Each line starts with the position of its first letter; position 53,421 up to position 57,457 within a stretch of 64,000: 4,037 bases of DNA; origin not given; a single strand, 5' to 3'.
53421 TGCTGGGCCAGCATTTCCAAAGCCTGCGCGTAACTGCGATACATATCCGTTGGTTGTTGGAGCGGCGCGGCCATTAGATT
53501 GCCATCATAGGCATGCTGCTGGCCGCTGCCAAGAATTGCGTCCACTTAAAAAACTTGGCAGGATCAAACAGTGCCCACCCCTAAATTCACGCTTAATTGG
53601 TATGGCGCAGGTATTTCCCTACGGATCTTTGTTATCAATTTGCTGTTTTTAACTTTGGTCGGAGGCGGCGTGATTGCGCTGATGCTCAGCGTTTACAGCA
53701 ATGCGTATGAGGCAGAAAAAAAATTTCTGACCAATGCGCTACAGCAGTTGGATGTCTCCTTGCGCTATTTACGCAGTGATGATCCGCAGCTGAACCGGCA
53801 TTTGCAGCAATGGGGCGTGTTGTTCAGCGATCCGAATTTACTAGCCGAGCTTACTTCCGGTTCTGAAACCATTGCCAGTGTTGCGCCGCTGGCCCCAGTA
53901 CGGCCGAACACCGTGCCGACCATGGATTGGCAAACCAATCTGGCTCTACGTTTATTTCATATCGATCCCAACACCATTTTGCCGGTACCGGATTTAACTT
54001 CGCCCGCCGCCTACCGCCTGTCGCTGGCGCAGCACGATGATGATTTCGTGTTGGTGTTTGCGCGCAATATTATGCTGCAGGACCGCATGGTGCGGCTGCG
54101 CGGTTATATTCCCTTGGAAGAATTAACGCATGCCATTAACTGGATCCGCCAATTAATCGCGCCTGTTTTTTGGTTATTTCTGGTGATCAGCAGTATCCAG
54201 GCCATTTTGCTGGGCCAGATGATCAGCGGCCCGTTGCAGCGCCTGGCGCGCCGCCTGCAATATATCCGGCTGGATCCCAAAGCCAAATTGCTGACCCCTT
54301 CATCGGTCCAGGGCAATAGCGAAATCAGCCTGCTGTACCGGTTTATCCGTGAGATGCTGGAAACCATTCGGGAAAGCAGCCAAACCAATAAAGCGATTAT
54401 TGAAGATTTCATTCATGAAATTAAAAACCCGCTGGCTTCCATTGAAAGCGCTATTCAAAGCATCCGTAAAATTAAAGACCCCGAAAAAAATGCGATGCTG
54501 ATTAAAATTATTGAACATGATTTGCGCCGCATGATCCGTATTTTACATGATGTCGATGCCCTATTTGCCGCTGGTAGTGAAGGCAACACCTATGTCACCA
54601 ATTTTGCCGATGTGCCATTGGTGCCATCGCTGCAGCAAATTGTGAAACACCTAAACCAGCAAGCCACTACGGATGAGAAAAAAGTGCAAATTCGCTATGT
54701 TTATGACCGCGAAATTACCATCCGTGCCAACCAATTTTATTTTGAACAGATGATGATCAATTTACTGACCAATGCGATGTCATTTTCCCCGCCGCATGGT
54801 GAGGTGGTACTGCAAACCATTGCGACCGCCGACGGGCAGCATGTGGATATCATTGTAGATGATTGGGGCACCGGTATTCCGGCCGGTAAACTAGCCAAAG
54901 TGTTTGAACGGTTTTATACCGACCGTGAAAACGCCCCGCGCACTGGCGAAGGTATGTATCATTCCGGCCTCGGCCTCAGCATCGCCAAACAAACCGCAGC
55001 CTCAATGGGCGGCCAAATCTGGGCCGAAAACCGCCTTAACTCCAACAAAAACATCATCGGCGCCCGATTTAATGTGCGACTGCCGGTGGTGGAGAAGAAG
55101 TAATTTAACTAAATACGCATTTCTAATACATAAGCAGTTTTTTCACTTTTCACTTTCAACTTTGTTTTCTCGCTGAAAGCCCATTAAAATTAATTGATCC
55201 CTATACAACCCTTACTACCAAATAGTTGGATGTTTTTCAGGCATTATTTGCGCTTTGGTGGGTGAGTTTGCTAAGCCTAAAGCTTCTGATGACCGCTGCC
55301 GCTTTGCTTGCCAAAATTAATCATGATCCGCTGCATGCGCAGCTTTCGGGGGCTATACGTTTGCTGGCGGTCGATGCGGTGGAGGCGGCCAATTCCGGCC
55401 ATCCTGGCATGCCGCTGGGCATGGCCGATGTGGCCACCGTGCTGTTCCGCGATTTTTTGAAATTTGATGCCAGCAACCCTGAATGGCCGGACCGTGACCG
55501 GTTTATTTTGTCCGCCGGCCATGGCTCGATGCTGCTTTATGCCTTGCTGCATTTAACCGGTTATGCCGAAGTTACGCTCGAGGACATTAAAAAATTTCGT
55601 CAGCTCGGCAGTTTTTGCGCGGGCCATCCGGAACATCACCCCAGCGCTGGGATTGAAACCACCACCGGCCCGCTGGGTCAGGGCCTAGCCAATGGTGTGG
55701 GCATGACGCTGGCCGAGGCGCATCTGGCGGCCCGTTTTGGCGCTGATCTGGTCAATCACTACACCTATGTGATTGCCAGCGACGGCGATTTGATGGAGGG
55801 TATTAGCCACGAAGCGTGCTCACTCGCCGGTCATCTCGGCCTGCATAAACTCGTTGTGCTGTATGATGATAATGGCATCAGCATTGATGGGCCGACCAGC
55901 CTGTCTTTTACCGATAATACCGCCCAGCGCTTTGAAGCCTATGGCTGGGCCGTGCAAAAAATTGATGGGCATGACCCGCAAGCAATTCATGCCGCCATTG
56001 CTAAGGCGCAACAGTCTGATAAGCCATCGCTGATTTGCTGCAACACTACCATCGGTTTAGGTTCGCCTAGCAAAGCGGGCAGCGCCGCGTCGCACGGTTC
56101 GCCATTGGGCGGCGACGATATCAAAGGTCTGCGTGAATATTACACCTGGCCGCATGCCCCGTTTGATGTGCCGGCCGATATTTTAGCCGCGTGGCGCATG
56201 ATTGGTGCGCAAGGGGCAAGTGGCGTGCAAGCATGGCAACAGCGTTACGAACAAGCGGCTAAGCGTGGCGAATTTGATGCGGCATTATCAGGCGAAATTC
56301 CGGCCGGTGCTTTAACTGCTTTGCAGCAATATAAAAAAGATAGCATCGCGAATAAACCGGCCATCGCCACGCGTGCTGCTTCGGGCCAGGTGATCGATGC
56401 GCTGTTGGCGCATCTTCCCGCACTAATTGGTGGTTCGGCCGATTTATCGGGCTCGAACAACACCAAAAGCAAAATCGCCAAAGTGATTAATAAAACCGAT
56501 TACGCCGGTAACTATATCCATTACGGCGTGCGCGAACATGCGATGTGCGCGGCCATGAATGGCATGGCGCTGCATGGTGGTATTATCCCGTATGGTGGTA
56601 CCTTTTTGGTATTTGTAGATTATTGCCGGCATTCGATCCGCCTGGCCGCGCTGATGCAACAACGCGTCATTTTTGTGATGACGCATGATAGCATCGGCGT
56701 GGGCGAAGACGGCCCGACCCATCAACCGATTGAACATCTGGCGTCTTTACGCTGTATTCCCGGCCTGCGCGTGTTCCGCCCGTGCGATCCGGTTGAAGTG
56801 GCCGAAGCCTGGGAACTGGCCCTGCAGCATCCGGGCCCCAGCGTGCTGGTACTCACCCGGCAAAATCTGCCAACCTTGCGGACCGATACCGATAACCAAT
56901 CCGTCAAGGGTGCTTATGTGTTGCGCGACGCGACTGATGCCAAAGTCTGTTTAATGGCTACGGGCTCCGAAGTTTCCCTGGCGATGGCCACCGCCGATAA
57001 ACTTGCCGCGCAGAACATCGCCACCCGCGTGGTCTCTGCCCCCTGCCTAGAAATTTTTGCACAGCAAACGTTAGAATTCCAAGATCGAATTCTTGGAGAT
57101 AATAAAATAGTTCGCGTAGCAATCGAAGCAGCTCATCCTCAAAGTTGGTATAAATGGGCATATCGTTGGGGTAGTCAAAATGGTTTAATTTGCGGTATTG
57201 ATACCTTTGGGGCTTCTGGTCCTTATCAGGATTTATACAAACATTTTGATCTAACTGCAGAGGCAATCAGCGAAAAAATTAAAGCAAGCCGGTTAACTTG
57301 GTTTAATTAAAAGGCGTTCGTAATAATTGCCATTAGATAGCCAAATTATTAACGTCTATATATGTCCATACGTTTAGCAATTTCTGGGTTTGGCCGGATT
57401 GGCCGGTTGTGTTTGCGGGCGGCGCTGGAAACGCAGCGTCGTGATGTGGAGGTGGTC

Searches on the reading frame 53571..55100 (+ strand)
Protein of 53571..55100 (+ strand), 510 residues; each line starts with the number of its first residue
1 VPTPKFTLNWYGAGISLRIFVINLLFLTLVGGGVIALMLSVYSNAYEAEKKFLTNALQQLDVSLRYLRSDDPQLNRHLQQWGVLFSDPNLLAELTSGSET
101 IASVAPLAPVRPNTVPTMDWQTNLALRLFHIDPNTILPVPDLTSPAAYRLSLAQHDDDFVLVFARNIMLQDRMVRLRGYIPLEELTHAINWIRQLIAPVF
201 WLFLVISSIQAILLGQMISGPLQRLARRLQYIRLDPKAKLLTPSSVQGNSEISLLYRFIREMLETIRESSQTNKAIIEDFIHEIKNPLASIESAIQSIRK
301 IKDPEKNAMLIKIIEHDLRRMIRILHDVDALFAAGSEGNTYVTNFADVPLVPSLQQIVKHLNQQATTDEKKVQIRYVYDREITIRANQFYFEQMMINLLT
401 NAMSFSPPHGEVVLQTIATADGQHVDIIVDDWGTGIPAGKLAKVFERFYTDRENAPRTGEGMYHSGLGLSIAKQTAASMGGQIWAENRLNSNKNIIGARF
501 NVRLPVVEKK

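Call 53: search_protein_families(library=pfam, proteins=[window:53571-55100:+], max_evalue=1e-10)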
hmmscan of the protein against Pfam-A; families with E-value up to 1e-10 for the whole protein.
window:53571-55100:+ (510 aa): 1 family
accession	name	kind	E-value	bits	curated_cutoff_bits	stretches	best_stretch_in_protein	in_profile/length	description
PF02518.31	HATPase_c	-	7.7e-19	68.6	26.4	1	391-506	6-109/111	Histidine kinase-, DNA gyrase B-, and HSP90-like ATPase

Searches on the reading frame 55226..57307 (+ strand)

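Call 53: search_protein_families(library=pfam, proteins=[window:55226-57307:+], max_evalue=1e-10)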
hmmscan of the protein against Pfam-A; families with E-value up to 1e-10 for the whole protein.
window:55226-57307:+ (694 aa): 4 families
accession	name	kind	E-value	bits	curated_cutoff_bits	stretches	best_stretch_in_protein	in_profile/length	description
PF00456.26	Transketolase_N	-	2.4e-132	441.4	22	1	39-349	4-319/334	Transketolase, thiamine diphosphate binding domain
PF02779.29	Transket_pyr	-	4e-59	199.6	27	1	379-549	2-173/174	Transketolase, pyrimidine binding domain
PF22613.1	Transketolase_C_1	-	1.5e-34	119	27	1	562-677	1-113/113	Transketolase-like TK C-terminal domain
PF02780.25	Transketolase_C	-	1.3e-13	51.3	25.9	1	565-681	3-124/124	Transketolase, C-terminal domain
